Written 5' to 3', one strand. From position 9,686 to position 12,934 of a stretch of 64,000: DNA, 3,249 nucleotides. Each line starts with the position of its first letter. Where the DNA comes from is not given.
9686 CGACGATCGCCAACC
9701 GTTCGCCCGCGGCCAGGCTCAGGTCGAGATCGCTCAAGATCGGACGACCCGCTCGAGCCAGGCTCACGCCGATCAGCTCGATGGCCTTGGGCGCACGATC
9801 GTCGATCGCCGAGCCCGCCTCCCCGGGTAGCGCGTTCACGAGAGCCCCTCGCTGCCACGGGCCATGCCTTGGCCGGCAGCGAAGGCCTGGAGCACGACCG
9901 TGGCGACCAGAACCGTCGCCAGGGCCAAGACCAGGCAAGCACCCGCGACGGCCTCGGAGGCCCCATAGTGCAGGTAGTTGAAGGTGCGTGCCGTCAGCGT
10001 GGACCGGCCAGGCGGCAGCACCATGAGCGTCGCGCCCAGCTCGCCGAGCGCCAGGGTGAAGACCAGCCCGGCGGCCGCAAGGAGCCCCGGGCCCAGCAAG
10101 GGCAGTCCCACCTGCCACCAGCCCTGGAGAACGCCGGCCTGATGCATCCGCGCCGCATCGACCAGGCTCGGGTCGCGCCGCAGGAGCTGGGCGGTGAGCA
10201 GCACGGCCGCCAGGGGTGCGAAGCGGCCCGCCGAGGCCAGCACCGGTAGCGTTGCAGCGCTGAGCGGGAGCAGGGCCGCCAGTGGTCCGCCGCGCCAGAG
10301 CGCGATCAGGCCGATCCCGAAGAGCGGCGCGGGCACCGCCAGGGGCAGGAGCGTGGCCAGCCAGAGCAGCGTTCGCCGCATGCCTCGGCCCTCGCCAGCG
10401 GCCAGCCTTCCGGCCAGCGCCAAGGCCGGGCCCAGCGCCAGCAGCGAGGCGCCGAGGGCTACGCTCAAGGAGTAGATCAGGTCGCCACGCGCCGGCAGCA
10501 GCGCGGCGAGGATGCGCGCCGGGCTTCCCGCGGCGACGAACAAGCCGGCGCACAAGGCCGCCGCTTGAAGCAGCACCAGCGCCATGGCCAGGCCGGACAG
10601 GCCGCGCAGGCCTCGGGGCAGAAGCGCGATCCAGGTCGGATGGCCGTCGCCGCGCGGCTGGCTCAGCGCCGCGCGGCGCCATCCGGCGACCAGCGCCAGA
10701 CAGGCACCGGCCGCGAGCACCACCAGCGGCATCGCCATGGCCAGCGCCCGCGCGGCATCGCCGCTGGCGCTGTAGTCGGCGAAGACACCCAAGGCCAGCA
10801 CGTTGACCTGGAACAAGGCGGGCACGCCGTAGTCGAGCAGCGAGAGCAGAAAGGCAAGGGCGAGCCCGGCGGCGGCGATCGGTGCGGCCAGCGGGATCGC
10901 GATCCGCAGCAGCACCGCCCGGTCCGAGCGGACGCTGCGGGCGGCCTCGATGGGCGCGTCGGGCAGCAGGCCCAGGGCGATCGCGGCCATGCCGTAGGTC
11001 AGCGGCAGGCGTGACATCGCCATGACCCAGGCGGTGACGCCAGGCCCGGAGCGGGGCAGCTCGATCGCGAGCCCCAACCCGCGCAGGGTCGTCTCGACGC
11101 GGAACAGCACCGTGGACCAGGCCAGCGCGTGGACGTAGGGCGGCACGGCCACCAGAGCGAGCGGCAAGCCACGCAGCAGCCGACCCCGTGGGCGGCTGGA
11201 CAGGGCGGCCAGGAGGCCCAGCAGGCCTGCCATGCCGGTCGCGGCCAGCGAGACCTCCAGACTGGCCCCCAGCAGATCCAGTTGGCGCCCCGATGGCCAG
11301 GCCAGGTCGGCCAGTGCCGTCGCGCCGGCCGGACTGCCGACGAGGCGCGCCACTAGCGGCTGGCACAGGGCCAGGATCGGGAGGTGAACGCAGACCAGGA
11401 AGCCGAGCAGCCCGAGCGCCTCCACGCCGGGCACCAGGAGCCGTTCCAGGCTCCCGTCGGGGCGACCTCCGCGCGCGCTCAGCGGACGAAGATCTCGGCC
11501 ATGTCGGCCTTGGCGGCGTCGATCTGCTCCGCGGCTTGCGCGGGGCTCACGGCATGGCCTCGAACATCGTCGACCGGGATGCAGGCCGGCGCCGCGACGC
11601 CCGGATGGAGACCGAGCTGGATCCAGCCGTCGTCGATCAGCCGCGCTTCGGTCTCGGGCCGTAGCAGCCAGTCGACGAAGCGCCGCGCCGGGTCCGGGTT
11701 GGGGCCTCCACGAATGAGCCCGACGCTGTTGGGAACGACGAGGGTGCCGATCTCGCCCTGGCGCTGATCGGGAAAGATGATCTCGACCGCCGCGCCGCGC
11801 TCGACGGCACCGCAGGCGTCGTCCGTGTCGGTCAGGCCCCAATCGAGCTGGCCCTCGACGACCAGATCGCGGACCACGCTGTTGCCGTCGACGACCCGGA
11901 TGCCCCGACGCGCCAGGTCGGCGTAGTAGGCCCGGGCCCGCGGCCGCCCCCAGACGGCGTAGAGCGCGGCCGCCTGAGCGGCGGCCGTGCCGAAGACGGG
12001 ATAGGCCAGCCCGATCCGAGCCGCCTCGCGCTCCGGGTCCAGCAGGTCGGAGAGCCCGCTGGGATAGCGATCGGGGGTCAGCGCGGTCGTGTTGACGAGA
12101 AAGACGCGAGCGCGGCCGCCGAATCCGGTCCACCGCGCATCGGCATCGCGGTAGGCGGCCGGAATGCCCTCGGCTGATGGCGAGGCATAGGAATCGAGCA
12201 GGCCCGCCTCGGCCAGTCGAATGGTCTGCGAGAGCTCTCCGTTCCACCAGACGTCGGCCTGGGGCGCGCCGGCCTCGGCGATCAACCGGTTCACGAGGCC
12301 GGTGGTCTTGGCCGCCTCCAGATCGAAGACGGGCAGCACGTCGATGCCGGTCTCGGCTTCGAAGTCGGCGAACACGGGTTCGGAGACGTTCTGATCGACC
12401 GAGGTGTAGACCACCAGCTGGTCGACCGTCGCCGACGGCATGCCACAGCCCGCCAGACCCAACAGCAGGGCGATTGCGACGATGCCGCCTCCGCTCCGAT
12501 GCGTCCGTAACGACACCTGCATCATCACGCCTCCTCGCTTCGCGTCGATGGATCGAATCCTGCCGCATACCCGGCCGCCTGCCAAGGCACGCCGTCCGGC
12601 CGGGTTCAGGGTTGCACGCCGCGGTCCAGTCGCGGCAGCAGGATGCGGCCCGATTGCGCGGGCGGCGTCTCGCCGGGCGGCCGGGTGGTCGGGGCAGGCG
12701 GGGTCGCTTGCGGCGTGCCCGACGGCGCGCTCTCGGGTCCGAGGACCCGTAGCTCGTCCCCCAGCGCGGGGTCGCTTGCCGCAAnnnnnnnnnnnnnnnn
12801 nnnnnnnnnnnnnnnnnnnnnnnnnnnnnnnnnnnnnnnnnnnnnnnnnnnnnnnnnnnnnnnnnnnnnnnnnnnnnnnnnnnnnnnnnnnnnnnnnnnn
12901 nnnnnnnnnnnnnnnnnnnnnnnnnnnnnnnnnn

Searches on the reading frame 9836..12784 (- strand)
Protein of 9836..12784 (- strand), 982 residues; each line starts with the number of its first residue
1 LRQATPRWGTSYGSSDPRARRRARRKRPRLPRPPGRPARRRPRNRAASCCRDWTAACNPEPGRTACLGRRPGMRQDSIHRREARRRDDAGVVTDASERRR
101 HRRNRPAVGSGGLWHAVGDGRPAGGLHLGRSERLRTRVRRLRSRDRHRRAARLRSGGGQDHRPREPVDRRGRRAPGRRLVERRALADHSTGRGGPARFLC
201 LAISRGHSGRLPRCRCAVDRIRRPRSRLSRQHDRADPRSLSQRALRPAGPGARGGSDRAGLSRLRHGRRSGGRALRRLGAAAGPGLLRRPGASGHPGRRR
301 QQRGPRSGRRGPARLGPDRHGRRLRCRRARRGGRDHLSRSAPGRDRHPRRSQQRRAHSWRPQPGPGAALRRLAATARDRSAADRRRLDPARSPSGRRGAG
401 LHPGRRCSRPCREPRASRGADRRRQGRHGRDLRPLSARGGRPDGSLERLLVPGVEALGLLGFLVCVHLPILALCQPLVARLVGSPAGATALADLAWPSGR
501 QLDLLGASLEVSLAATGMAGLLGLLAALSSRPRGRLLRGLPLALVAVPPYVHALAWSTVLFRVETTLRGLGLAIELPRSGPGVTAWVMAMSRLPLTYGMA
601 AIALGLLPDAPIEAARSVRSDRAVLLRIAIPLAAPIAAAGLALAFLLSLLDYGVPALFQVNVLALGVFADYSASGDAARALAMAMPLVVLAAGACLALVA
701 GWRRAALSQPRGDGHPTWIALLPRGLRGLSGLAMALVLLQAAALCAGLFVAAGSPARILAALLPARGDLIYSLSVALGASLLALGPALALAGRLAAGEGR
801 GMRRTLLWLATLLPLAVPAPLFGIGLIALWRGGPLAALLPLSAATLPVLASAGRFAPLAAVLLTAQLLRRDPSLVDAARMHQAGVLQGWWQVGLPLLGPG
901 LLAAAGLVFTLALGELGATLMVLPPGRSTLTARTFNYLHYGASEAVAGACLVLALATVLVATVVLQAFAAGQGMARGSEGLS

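Call 38: search_protein_families(library=pfam, proteins=[window:9836-12784:-], max_evalue=0.0001)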
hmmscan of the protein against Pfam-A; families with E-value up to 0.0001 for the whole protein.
window:9836-12784:- (982 aa): 1 family
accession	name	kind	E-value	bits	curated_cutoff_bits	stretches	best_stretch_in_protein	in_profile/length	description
PF00528.27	BPD_transp_1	-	2.6e-08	34.2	26.4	0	792-964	5-171/184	Binding-protein-dependent transport system inner membrane component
